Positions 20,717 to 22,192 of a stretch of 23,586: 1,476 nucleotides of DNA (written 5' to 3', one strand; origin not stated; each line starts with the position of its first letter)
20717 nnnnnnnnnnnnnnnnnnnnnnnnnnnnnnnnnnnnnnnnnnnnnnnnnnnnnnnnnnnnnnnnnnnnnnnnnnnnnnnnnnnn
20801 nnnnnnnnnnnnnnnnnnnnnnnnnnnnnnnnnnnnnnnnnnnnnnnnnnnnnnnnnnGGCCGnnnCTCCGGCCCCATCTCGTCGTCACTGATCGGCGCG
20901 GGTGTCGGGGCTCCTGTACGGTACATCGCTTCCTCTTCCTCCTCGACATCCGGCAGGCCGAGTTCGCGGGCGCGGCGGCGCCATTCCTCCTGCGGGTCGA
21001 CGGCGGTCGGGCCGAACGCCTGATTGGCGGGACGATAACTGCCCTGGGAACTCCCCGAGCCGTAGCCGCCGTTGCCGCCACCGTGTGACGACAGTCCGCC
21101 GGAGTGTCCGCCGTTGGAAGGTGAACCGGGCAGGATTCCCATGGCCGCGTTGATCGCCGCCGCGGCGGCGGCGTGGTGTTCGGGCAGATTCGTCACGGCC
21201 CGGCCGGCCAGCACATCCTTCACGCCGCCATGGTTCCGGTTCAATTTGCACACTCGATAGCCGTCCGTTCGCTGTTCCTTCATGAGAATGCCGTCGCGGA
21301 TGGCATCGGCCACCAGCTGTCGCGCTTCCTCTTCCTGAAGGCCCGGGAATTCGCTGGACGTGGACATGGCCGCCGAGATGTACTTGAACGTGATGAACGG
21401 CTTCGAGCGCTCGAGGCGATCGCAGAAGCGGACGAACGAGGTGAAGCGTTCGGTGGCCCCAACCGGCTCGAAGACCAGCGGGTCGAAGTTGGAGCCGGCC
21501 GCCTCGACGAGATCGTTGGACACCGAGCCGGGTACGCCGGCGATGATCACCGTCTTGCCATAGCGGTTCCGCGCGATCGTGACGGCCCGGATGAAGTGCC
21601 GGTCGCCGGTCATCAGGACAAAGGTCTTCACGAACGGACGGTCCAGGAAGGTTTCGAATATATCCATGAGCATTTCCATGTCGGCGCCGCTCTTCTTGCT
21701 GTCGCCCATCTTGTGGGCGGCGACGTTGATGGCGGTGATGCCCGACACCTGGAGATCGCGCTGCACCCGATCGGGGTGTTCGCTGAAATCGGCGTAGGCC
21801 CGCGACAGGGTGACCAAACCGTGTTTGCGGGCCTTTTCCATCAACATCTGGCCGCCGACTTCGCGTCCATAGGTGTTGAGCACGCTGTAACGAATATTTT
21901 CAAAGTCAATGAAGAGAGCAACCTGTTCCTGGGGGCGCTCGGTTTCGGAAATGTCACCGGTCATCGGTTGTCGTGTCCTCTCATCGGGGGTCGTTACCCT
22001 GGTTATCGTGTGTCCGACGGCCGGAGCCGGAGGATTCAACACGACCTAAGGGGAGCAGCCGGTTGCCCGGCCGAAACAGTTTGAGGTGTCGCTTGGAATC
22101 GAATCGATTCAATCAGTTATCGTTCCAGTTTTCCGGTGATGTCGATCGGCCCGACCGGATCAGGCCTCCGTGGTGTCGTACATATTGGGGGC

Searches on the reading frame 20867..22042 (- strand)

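Call 44: search_protein_families(library=pfam, proteins=[window:20867-22042:-], max_evalue=0.0001)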
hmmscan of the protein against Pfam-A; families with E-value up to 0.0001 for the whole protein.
window:20867-22042:- (392 aa): 1 family
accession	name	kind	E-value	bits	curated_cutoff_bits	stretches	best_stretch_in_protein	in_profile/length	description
PF01936.24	NYN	-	2.1e-21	77.4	24.2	1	41-182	2-138/145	NYN domain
